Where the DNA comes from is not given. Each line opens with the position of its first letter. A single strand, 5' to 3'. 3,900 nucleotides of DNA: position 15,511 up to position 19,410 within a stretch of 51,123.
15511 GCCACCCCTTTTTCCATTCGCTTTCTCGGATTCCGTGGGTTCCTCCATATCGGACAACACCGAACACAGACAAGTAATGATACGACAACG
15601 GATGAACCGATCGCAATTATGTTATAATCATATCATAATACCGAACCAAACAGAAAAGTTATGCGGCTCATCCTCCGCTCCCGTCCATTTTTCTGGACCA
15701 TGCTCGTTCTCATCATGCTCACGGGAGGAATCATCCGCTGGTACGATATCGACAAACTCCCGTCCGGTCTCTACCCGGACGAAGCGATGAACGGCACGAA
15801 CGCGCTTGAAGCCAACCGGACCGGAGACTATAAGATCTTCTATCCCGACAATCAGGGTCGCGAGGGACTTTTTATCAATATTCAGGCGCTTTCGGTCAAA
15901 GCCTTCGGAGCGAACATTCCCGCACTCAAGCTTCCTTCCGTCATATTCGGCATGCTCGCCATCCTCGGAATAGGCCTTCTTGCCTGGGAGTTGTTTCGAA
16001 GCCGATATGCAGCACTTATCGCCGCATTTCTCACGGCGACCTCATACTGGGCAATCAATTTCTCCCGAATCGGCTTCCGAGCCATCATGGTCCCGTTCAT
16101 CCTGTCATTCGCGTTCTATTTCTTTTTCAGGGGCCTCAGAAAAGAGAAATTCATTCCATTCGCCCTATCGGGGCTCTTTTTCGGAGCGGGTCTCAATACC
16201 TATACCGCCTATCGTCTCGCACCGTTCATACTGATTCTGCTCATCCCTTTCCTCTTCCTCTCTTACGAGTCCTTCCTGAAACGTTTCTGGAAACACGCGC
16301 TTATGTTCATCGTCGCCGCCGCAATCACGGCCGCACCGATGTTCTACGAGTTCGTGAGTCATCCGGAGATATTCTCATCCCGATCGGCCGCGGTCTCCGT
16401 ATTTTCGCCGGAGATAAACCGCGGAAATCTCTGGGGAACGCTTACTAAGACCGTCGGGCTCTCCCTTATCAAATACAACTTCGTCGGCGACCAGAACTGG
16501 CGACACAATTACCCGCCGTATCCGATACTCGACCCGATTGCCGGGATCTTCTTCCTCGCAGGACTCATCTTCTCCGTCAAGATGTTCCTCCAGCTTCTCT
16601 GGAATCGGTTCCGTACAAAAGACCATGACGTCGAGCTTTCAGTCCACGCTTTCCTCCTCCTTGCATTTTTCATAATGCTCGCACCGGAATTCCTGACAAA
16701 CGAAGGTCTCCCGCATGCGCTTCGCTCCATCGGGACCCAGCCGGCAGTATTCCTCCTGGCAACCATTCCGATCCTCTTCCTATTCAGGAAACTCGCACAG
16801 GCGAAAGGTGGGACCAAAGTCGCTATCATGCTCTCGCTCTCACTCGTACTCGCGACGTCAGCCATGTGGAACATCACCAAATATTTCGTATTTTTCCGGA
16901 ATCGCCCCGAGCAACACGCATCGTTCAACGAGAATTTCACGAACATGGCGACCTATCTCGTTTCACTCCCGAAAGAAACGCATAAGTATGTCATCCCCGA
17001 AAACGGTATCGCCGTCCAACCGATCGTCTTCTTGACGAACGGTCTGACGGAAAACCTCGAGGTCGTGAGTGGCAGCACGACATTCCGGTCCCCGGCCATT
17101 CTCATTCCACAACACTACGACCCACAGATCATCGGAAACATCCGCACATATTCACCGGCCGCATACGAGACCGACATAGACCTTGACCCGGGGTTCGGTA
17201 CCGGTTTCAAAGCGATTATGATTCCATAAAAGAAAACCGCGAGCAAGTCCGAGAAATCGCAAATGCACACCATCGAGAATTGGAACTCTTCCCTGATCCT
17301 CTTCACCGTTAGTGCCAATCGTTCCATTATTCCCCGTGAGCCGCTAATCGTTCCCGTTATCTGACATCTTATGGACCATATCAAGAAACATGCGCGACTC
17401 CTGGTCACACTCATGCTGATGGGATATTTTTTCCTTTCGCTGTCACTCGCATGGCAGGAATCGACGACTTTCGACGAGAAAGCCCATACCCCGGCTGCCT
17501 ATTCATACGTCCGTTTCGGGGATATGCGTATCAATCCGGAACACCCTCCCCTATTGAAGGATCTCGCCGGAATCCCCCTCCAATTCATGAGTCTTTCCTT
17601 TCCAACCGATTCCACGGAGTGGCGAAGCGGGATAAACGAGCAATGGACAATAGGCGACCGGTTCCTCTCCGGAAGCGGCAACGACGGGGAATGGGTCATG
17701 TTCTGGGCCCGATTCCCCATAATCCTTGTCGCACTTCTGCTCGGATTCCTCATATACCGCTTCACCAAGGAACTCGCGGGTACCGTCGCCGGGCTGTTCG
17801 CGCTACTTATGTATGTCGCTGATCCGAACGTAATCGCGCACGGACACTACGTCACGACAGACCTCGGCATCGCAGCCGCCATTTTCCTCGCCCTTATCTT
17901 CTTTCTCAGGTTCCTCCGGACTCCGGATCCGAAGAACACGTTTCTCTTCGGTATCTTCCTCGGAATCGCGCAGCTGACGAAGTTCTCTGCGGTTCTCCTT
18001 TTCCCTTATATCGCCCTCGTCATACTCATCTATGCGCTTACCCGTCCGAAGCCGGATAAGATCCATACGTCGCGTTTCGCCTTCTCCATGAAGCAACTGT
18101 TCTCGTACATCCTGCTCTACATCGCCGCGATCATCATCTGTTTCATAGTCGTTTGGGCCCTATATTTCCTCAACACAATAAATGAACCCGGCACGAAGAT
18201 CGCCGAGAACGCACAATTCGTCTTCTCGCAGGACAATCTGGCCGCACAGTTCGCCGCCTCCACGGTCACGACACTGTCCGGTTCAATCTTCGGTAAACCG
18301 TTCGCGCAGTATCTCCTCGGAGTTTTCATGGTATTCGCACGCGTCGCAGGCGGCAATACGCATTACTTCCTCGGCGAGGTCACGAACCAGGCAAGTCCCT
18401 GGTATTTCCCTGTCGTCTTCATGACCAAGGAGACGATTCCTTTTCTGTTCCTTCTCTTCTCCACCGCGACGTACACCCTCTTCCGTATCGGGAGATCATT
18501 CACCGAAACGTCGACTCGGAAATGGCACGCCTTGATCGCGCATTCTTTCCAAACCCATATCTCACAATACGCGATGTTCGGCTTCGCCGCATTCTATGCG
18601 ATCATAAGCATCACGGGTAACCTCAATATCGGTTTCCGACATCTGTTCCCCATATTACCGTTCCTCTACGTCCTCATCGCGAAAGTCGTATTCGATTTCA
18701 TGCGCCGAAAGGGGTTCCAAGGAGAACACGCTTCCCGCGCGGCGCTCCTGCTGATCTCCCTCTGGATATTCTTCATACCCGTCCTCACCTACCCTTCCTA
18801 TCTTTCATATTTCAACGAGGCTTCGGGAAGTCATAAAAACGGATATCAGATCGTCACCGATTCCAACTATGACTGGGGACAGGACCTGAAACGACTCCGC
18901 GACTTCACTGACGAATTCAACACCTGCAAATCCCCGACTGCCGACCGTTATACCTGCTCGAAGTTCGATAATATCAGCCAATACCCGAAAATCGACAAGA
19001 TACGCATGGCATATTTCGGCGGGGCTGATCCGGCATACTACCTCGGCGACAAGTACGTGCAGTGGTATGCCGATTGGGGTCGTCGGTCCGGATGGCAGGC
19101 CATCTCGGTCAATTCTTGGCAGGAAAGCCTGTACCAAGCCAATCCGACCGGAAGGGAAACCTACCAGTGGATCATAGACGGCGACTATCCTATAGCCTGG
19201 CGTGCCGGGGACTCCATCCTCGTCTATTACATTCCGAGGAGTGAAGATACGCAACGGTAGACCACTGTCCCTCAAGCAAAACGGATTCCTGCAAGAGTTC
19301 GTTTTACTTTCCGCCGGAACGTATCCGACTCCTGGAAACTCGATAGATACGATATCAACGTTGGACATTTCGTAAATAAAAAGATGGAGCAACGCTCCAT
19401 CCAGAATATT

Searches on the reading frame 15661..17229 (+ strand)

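Call 22: search_protein_families(library=pfam, proteins=[window:15661-17229:+], max_evalue=0.001)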
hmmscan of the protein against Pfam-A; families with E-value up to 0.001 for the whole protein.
window:15661-17229:+ (522 aa): 1 family
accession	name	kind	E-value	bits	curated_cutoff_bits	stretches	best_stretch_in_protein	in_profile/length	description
PF13231.12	PMT_2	-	1.7e-10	41.8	26.1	1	74-223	9-154/160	Dolichyl-phosphate-mannose-protein mannosyltransferase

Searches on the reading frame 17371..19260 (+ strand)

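Call 22: search_protein_families(library=pfam, proteins=[window:17371-19260:+], max_evalue=0.001)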
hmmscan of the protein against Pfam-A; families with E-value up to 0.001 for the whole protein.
window:17371-19260:+ (629 aa): 1 family
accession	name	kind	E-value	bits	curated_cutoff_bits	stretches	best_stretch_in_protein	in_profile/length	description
PF13231.12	PMT_2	-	4.6e-11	43.6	26.1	1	111-235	22-141/160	Dolichyl-phosphate-mannose-protein mannosyltransferase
